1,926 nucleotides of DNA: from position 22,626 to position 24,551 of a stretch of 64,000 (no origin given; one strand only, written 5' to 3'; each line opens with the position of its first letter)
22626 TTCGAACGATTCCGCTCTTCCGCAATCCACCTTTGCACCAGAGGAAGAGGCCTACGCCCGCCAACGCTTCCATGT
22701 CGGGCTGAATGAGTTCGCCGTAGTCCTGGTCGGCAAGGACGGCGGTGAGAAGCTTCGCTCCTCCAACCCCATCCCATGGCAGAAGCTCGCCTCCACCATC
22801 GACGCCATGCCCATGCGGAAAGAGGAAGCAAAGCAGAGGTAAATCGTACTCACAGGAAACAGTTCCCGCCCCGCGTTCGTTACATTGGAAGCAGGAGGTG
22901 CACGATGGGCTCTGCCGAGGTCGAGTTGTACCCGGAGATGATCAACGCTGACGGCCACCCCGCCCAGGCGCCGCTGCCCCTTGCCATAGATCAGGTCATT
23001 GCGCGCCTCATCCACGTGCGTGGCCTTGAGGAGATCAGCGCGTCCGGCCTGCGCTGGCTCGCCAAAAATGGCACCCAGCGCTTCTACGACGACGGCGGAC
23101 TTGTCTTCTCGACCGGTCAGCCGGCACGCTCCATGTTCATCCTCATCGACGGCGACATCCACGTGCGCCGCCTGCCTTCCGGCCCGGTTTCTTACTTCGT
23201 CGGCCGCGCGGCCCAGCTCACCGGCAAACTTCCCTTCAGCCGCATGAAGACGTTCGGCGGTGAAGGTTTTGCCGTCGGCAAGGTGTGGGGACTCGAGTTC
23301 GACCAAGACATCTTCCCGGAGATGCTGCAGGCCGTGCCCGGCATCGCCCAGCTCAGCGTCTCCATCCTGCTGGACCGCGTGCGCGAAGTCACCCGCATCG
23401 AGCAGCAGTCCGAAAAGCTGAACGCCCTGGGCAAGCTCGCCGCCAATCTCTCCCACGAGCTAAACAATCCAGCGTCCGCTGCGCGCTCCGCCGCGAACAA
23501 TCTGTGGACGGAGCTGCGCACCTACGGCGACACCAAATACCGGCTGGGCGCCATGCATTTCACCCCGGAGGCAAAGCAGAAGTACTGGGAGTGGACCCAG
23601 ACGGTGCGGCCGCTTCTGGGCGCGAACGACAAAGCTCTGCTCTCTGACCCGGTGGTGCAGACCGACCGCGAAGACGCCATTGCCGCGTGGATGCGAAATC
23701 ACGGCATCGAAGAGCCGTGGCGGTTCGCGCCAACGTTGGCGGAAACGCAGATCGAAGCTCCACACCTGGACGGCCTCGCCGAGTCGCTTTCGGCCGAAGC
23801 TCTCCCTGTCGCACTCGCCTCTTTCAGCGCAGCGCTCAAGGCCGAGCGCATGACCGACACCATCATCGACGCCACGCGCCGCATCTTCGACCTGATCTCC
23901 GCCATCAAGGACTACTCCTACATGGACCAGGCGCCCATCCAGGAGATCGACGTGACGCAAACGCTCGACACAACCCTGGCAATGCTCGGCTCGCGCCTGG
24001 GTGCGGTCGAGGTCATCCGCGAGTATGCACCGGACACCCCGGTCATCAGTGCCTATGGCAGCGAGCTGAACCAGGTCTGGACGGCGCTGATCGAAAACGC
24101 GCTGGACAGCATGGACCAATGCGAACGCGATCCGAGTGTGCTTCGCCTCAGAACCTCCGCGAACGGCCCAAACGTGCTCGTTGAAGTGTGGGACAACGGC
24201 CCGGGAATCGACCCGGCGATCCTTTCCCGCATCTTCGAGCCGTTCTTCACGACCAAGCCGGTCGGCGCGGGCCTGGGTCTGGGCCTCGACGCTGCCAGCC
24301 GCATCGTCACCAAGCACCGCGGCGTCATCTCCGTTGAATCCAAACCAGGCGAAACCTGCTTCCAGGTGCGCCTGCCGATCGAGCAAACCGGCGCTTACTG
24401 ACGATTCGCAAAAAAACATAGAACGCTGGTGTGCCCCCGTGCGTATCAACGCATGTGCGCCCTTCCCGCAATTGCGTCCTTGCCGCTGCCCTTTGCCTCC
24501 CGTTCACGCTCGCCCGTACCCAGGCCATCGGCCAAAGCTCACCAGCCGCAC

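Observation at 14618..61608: Pattern: three independent ~50% GC nuclease-like inserts, all at tight junctions of conserved housekeeping operons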

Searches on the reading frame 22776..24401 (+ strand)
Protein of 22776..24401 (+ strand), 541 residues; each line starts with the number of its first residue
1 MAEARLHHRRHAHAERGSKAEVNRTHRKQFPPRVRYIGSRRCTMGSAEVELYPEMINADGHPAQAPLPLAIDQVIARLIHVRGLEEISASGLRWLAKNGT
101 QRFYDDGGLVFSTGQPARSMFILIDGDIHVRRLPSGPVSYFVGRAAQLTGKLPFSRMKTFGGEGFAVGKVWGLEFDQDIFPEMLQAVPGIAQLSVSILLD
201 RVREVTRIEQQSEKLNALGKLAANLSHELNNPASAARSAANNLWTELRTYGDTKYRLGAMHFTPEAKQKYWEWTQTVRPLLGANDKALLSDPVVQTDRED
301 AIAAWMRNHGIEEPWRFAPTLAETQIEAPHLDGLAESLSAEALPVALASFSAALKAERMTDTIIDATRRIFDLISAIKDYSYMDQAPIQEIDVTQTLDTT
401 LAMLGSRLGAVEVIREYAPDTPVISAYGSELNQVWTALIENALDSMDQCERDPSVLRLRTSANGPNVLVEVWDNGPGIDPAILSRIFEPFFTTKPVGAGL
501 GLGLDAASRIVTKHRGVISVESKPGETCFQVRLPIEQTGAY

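Call 97: search_protein_families(library=pfam, proteins=[window:22776-24401:+], max_evalue=0.0001)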
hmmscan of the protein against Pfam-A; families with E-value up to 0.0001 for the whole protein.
window:22776-24401:+ (541 aa): 2 families
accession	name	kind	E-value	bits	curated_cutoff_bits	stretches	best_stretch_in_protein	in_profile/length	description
PF02518.31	HATPase_c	-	7.3e-20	71.9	26.4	1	430-536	5-110/111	Histidine kinase-, DNA gyrase B-, and HSP90-like ATPase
PF00512.31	HisKA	-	4.8e-06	27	26.9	0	218-243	2-27/66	His Kinase A (phospho-acceptor) domain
